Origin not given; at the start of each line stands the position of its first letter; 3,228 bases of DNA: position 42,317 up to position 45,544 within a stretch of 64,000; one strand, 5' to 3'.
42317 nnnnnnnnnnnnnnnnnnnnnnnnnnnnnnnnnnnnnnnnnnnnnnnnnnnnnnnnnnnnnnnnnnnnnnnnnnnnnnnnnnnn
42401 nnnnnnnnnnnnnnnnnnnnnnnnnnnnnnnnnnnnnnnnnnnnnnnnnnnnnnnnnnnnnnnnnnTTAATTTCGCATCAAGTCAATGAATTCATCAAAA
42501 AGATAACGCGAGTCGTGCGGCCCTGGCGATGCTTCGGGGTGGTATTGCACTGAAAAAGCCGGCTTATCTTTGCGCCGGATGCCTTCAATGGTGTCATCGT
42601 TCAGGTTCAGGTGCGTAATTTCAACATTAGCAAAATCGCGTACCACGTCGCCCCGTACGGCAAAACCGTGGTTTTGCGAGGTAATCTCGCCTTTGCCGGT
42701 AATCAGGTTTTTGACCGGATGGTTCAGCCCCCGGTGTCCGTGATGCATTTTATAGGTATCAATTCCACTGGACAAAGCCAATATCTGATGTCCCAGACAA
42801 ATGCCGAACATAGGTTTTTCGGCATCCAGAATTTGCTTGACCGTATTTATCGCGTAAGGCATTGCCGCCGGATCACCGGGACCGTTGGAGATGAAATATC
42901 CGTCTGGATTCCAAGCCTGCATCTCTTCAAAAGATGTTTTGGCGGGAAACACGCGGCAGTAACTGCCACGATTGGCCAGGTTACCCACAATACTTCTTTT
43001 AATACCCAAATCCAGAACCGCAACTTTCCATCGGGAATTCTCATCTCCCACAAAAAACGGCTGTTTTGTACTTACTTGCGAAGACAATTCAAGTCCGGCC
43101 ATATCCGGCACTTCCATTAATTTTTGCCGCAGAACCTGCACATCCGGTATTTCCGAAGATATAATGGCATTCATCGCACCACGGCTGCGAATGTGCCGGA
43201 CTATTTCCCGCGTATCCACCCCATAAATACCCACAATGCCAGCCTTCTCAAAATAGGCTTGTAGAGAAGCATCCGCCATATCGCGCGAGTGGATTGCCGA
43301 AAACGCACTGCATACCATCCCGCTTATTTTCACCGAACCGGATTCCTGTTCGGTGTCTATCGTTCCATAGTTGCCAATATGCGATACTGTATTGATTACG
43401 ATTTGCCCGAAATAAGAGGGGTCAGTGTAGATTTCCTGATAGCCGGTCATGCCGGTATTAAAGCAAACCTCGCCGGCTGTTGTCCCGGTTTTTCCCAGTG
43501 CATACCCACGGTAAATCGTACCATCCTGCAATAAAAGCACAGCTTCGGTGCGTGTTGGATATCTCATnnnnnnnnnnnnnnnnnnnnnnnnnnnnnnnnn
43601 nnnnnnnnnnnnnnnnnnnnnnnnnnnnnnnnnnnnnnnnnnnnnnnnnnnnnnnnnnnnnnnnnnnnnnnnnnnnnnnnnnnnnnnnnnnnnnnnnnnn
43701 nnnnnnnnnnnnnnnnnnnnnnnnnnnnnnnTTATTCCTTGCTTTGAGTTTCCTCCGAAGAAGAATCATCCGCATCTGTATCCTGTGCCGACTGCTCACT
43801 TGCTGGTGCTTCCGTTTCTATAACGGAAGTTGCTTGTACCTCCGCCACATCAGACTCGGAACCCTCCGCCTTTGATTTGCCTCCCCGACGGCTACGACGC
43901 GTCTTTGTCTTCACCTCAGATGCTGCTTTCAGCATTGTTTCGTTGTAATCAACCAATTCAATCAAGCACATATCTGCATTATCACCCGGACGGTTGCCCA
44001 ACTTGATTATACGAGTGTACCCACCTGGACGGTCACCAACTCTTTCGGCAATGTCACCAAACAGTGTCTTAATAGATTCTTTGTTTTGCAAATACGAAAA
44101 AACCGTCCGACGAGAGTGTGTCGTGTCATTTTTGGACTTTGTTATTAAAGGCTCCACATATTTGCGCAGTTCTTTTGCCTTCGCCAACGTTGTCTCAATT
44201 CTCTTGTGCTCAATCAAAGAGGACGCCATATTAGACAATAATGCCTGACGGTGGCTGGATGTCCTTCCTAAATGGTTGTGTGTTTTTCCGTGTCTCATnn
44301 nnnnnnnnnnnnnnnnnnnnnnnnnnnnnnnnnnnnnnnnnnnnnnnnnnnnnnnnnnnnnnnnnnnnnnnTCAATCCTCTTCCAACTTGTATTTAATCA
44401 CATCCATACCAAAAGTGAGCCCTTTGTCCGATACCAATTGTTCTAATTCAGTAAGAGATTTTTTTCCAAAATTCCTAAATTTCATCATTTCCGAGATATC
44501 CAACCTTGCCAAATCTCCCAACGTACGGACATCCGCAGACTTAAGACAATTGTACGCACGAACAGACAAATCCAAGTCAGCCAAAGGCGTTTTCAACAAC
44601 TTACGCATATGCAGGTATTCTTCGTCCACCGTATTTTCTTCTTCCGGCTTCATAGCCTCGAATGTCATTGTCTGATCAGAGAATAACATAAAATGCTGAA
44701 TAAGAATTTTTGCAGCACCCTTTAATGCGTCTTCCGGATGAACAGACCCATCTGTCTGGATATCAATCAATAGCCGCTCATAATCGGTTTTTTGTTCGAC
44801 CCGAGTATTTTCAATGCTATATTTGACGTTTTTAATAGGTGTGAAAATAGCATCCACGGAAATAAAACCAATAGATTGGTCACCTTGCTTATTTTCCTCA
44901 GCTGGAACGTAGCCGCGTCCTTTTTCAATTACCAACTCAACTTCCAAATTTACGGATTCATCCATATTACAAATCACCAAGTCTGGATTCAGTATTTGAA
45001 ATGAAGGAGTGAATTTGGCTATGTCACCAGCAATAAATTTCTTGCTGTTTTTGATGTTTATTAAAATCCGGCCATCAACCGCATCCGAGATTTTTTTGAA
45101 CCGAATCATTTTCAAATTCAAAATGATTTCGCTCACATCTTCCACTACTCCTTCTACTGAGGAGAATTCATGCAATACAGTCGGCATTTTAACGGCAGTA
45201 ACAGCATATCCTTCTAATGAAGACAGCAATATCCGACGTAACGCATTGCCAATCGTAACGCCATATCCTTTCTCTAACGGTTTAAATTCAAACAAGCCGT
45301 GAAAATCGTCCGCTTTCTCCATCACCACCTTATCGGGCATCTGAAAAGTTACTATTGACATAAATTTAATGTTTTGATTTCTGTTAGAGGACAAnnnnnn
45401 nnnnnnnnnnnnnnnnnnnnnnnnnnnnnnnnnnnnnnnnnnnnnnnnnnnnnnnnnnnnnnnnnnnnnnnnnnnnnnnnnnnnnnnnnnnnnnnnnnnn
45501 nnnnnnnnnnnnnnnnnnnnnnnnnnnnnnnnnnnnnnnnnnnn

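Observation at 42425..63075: The ribosomal superoperon is AT-rich and is a 20.6-kb Motif A desert, with GC rising toward its edges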

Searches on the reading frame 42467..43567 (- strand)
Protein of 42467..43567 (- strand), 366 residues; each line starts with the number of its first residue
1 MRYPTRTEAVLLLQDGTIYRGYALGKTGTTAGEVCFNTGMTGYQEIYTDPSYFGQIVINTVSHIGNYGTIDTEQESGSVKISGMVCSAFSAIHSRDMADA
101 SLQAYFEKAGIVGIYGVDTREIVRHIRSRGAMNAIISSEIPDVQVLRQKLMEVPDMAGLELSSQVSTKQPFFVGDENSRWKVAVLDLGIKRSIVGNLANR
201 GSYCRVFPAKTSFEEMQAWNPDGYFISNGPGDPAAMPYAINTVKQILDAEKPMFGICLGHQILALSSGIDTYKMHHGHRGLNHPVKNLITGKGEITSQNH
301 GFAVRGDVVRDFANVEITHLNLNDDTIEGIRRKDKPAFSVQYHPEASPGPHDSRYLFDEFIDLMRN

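Call 10: search_protein_families(library=pfam, proteins=[window:42467-43567:-])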
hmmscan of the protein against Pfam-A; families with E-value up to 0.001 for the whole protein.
window:42467-43567:- (366 aa): 3 families
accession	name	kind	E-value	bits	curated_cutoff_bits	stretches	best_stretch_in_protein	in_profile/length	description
PF00117.34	GATase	-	5.1e-50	170.2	22.8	1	184-362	2-189/190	Glutamine amidotransferase class-I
PF00988.28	CPSase_sm_chain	-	5.7e-46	155.9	27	1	11-136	1-126/126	Carbamoyl-phosphate synthase small chain, CPSase domain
PF07722.19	Peptidase_C26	-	7.6e-08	32.8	20.5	1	238-345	93-219/219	Peptidase C26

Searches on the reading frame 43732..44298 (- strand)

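Call 10: search_protein_families(library=pfam, proteins=[window:43732-44298:-])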
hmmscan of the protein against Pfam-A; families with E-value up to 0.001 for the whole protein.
window:43732-44298:- (188 aa): 1 family
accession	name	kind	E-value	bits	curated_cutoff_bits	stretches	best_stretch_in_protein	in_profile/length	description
PF01196.24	Ribosomal_L17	-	2.2e-39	134.7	27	1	20-116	1-97/97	Ribosomal protein L17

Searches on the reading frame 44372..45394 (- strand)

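Call 10: search_protein_families(library=pfam, proteins=[window:44372-45394:-])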
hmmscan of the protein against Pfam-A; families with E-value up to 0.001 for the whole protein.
window:44372-45394:- (340 aa): 4 families
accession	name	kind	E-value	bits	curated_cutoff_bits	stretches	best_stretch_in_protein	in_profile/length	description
PF01000.31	RNA_pol_A_bac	-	1.8e-28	99.6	33.9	1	68-185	1-119/119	RNA polymerase Rpb3/RpoA insert domain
PF01193.29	RNA_pol_L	-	2.4e-26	91.7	24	1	38-235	1-74/74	RNA polymerase Rpb3/Rpb11 dimerisation domain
PF03118.21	RNA_pol_A_CTD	-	1.2e-22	79.9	23.8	1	258-321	2-65/67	Bacterial RNA polymerase, alpha chain C terminal domain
PF13656.11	RNA_pol_L_2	-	0.00055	20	27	0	206-239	40-73/75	RNA polymerase Rpb3/Rpb11 dimerisation domain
